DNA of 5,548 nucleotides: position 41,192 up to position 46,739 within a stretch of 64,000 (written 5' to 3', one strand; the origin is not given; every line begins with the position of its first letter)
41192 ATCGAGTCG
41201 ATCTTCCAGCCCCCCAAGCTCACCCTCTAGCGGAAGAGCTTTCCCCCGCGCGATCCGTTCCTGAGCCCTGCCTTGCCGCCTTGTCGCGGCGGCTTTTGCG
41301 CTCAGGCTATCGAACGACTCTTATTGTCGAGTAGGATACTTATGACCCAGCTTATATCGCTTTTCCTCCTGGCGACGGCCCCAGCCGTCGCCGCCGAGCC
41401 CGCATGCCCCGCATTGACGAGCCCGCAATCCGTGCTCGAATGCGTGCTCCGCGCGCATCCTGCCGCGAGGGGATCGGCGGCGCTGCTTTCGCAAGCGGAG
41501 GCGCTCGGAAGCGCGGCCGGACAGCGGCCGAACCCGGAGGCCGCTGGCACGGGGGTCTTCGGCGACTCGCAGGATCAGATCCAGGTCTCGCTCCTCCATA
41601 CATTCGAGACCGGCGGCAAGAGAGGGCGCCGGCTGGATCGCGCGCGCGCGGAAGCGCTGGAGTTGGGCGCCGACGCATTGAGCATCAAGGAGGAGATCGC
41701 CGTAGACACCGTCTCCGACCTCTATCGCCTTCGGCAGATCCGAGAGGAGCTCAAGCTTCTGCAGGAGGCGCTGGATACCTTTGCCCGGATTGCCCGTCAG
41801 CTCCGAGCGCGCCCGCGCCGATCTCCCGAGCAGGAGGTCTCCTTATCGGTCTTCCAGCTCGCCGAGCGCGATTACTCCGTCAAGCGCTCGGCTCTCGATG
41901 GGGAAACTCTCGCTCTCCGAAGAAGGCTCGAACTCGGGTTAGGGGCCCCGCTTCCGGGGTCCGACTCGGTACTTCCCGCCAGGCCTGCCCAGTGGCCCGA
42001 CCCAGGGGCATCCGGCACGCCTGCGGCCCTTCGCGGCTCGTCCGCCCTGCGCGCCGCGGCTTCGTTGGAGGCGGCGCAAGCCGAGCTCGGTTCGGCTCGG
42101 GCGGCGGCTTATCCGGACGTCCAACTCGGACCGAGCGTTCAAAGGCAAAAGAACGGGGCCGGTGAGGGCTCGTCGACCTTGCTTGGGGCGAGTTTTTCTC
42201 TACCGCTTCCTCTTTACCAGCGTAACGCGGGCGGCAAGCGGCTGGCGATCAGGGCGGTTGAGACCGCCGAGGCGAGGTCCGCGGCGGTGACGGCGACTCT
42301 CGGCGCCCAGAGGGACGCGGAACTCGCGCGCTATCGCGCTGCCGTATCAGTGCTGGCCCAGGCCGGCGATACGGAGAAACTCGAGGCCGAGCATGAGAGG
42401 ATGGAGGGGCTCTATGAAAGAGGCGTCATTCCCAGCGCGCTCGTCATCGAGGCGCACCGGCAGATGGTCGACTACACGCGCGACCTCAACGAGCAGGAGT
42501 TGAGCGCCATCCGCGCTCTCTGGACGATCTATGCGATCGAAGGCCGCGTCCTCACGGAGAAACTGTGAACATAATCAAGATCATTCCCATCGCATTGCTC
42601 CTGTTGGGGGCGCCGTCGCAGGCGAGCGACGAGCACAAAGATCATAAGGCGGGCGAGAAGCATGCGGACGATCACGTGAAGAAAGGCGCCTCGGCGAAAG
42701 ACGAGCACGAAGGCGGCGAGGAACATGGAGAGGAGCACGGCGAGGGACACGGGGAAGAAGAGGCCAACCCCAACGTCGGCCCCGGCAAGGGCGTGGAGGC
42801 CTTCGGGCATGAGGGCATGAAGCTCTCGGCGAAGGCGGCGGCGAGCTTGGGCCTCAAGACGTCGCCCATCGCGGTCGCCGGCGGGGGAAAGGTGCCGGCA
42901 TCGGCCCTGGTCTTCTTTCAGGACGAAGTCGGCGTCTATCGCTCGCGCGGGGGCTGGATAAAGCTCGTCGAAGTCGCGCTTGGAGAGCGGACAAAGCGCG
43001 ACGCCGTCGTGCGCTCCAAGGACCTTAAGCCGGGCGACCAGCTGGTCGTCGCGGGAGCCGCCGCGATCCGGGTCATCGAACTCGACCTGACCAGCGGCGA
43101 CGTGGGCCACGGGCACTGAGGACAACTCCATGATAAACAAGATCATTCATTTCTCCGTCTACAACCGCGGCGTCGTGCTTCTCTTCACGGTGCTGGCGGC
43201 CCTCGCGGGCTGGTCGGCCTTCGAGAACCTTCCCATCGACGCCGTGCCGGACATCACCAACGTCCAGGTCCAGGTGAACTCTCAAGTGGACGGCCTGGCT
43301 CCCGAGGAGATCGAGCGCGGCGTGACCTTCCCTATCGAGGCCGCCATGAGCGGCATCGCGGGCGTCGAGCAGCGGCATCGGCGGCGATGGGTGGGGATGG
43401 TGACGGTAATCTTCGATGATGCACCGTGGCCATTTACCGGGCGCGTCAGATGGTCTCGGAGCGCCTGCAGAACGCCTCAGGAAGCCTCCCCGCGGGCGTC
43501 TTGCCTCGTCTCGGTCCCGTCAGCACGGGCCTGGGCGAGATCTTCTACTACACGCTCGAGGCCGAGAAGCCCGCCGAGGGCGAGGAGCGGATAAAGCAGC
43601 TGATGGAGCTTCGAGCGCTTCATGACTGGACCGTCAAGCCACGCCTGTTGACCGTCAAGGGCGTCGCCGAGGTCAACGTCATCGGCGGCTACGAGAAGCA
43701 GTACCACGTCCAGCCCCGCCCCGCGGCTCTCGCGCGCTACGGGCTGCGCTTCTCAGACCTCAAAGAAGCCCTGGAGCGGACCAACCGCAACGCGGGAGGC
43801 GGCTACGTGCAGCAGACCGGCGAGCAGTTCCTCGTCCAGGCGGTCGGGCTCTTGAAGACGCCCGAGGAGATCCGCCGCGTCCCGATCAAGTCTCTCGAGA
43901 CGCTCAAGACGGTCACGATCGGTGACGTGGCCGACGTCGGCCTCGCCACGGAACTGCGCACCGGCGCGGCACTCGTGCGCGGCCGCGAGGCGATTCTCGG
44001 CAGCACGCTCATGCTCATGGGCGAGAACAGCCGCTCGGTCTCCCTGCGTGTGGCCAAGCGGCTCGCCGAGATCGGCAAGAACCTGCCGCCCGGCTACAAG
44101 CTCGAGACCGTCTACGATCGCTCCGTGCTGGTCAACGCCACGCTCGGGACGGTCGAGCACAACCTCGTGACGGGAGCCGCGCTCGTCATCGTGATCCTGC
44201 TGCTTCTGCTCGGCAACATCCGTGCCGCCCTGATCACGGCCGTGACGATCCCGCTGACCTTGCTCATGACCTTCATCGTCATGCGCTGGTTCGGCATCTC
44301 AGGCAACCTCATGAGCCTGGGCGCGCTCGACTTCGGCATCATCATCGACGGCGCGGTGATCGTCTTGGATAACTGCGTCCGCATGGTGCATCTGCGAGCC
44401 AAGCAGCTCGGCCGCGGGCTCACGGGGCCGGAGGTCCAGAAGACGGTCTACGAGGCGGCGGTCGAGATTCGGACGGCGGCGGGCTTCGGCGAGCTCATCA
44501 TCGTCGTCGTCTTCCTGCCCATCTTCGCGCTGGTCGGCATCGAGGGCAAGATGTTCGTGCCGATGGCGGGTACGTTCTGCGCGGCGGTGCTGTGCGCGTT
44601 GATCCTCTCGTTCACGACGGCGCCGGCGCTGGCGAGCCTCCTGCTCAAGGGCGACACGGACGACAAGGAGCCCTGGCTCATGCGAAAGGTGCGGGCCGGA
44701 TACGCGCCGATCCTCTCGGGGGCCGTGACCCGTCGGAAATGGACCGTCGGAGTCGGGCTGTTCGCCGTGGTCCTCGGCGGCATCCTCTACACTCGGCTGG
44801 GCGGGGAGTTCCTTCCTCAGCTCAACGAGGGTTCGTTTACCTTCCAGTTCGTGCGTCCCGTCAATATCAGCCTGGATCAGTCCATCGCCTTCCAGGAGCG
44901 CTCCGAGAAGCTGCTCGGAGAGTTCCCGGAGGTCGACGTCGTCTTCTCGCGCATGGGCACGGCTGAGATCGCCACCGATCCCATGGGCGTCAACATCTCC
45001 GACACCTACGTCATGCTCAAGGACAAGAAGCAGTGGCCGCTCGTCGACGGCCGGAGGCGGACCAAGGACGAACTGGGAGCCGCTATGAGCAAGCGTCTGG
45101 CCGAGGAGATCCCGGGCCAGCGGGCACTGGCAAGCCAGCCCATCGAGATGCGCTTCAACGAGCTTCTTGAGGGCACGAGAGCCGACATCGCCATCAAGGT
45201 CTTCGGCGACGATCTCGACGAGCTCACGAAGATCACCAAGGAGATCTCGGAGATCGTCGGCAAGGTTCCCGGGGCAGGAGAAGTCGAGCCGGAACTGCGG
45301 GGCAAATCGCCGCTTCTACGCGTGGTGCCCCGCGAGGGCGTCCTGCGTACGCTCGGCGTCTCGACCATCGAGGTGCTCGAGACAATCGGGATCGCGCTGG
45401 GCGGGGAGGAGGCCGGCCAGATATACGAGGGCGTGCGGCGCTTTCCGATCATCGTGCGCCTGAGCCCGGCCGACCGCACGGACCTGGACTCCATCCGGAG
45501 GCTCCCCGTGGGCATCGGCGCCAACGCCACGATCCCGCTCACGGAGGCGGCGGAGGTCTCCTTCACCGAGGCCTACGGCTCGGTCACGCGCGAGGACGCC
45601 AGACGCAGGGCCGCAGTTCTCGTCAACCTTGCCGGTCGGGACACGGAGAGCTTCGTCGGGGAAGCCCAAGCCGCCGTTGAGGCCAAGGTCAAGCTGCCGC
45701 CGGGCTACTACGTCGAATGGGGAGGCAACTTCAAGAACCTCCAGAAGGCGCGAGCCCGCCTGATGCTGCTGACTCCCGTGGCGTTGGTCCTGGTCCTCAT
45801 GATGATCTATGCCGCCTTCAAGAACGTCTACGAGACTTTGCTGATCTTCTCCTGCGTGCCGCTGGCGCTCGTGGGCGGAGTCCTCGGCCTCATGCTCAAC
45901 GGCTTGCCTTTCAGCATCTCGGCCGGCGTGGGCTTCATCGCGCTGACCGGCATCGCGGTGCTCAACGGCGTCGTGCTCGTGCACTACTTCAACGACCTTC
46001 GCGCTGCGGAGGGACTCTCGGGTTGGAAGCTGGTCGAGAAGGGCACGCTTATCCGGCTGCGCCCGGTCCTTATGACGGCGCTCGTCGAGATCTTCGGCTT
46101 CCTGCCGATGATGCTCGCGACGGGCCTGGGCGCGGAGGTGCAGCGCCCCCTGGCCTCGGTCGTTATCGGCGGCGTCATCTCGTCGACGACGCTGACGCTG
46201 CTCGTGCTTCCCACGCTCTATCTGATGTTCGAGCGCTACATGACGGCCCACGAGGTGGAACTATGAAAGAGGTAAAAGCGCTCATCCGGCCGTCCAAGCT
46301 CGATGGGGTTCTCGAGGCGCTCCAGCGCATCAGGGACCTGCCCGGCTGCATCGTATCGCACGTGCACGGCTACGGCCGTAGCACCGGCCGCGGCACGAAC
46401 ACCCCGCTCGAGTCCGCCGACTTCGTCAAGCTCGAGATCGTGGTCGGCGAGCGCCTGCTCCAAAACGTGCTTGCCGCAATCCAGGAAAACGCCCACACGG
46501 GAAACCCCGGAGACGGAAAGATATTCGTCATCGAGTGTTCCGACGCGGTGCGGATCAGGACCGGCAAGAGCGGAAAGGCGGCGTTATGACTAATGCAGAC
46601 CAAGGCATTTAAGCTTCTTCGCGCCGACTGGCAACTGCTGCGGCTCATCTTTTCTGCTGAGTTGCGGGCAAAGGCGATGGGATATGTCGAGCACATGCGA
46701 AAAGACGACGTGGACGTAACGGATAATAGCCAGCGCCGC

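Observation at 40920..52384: Twelve-gene translationally coupled metal-efflux supraoperon with six uncharacterised ORFs between an HME-RND pump and a P1B-ATPase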

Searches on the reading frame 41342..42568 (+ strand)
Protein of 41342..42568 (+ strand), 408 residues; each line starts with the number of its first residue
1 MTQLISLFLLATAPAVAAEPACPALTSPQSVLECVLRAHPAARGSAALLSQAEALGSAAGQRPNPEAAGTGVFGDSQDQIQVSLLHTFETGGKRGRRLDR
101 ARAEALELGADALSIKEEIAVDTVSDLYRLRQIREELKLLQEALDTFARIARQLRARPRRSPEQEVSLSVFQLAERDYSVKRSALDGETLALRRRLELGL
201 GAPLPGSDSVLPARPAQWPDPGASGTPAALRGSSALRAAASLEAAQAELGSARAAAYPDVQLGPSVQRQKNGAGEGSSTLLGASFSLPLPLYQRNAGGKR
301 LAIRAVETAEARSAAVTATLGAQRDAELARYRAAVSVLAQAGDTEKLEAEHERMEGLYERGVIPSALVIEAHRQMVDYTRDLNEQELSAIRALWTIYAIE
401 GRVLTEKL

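Call 6: search_protein_families(library=pfam, proteins=[window:41342-42568:+], max_evalue=0.1)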
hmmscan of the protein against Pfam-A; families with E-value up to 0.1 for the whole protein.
window:41342-42568:+ (408 aa): 1 family
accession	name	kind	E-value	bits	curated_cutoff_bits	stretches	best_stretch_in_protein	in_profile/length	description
PF02321.23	OEP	-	1.6e-13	51.3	22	2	229-392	8-178/187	Outer membrane efflux protein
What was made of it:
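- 41342..42568 (+): g02: outer-membrane factor of the OEP/TolC family. An alternative TTG start lies at 41273. PF02321 scores 51 bits against a cut-off of 22 (call 6).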

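Call 7: search_protein_families(library=ncbifam, proteins=[window:41342-42568:+], max_evalue=0.1)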
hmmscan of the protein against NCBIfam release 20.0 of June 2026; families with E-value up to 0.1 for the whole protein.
window:41342-42568:+ (408 aa): 2 families
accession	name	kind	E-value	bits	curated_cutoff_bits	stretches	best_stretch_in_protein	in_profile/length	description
TIGR01844.1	type_I_sec_TolC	subfamily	0.00075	18.6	225.15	1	236-339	229-328/414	TolC family outer membrane protein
NF007347.1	PRK09837.1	subfamily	0.001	18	598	1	234-379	283-434/461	Cu(I)/Ag(I) efflux RND transporter outer membrane protein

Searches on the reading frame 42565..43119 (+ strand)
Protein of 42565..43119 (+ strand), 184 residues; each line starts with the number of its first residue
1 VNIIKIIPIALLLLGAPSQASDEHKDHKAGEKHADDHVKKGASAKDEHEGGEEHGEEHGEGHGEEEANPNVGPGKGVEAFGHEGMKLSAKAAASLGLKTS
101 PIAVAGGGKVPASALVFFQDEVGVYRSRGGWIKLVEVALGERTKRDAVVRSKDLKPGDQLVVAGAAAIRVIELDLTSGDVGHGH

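Call 6: search_protein_families(library=pfam, proteins=[window:42565-43119:+], max_evalue=0.1)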
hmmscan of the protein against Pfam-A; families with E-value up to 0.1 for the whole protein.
window:42565-43119:+ (184 aa): 0 families

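Call 7: search_protein_families(library=ncbifam, proteins=[window:42565-43119:+], max_evalue=0.1)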
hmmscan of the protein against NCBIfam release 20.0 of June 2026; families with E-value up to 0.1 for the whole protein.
window:42565-43119:+ (184 aa): 2 families
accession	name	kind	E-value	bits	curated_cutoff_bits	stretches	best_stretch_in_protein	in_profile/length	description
TIGR01730.1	RND_mfp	subfamily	1.6e-05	24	94.9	1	109-169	254-314/322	efflux RND transporter periplasmic adaptor subunit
TIGR00999.1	8a0102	subfamily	0.003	16.7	319.3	1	109-167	212-269/271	CzcB/NccB family metal efflux transporter periplasmic adaptor subunit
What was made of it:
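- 42565..43119 (+): g03: a 184-aa exported mini-adaptor. It has a signal peptide, a His/Glu/Lys-rich stretch, and a ~75-aa segment resembling the C-terminus of RND adaptors. No lipoyl or hairpin domain is detectable. TIGR01730 E 1.6e-5, positions 254-314 of 322, 24 bits against a cut-off of 94.9 (call 7).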

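Call 48: search_solved_structures(query=window:42565-43119:+, max_evalue=1, show_alignments=2)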
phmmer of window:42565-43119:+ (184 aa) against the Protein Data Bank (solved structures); distinct sequences matched with E-value up to 1: 0.
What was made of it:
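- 42565..43119 (+): No PDB sequence hit (call 48).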

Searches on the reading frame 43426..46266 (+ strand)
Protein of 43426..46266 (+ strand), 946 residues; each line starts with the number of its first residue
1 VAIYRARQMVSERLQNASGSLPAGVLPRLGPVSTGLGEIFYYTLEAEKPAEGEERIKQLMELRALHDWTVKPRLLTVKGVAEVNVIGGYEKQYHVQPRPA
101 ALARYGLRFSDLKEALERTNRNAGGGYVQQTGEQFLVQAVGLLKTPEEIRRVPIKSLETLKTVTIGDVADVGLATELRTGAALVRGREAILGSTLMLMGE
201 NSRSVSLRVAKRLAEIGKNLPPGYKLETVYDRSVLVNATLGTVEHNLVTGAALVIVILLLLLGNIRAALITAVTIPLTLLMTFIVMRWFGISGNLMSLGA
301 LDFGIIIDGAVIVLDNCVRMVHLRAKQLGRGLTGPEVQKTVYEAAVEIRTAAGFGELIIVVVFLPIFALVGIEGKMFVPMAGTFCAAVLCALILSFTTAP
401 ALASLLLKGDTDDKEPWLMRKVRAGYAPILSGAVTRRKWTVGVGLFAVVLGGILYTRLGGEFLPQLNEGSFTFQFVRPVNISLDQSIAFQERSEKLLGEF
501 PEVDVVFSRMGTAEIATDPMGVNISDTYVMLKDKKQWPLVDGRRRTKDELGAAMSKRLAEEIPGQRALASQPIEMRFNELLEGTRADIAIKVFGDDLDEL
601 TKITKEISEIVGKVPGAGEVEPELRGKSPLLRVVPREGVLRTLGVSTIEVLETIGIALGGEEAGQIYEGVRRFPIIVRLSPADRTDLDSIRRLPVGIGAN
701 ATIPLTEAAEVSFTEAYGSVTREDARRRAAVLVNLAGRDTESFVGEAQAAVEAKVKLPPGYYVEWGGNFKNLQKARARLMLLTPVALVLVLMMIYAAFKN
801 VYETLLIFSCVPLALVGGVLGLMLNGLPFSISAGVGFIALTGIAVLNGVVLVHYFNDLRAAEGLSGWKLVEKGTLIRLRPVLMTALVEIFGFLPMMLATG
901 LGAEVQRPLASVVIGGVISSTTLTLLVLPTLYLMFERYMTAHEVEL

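Call 20: search_protein_families(library=pfam, proteins=[window:43426-46266:+], max_evalue=0.001)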
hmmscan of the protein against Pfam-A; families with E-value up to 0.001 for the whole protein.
window:43426-46266:+ (946 aa): 1 family
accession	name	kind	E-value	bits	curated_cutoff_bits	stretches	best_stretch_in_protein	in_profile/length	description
PF00873.25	ACR_tran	-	3e-246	820.2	28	1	3-935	99-1020/1021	AcrB/AcrD/AcrF family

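Call 60: search_protein_families(library=ncbifam, proteins=[window:43426-46266:+], max_evalue=0.00001)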
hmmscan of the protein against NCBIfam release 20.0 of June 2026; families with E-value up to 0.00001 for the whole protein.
window:43426-46266:+ (946 aa): 11 families
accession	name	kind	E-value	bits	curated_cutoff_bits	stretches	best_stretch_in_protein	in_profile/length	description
TIGR00914.1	2A0601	subfamily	0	1057.4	701.45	1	3-939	103-1039/1051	CusA/CzcA family heavy metal efflux RND transporter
NF033617.1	RND_permease_2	subfamily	1.9e-127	426.7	1250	1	59-937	148-1009/1009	multidrug efflux RND transporter permease subunit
NF000282.2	RND_permease_1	subfamily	4e-102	342.9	1250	1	9-936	105-1028/1029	multidrug efflux RND transporter permease subunit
TIGR00915.1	2A0602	subfamily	1.5e-89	301.2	940.35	1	60-942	152-1035/1050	efflux RND transporter permease subunit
NF007905.0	PRK10614.1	equivalog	5.2e-86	289.2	1774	1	70-939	162-1012/1025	multidrug efflux RND transporter permease subunit MdtC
NF007798.0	PRK10503.1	equivalog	5.7e-72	242.7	1584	1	68-940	169-1027/1040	MdtB/MuxB family multidrug efflux RND transporter permease subunit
NF007133.0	PRK09579.1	equivalog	6.4e-66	222.6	1763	1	69-940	160-1007/1017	multidrug efflux RND transporter permease subunit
NF007131.0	PRK09577.1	equivalog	1.6e-65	221.5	1768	1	69-941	160-1028/1045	multidrug efflux RND transporter permease subunit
NF007842.1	PRK10555.1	equivalog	1.4e-61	208.5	1854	1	74-940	166-1031/1036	multidrug efflux RND transporter permease AcrD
NF000037.1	RND_perm_OqxB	exception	2.1e-42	145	2200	1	62-940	156-1039/1050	multidrug efflux RND transporter permease subunit OqxB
NF011706.2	PRK15127.1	equivalog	6.9e-42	143.4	2150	1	77-939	169-1033/1049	multidrug efflux RND transporter permease subunit AcrB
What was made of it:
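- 43130..46266 (+): g04: CzcA-type HME-RND pump. It is interrupted by a scrambled patch and frameshift at about 43373-43425. The N-terminal 97 codons and the C-terminal 946 codons are in different frames. TIGR00914 scores 1057 bits against a cut-off of 701 (call 60).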

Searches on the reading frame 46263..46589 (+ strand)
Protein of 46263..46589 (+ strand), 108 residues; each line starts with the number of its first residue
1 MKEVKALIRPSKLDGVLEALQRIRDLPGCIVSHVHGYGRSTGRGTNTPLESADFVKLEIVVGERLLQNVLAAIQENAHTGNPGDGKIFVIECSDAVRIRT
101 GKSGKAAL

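Call 6: search_protein_families(library=pfam, proteins=[window:46263-46589:+], max_evalue=0.1)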
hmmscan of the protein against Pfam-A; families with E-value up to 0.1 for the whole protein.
window:46263-46589:+ (108 aa): 1 family
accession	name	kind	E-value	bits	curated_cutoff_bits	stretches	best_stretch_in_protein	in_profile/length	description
PF00543.27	P-II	-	6.9e-21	75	25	1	1-102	1-102/102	Nitrogen regulatory protein P-II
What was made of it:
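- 46263..46589 (+): g05: a PII-family protein of 108 aa, placed directly after the pump. PF00543 scores 75 bits against a cut-off of 25 (call 6).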

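Call 7: search_protein_families(library=ncbifam, proteins=[window:46263-46589:+], max_evalue=0.1)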
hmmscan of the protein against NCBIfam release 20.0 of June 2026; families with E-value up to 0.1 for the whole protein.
window:46263-46589:+ (108 aa): 2 families
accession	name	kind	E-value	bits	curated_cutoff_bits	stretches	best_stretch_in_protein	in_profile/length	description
NF007946.0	PRK10665.1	equivalog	9.7e-19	68.2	181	1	1-108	1-112/112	P-II family nitrogen regulator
NF008111.0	PRK10858.1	equivalog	1e-18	67.8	202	1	1-107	1-111/112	nitrogen regulatory protein P-II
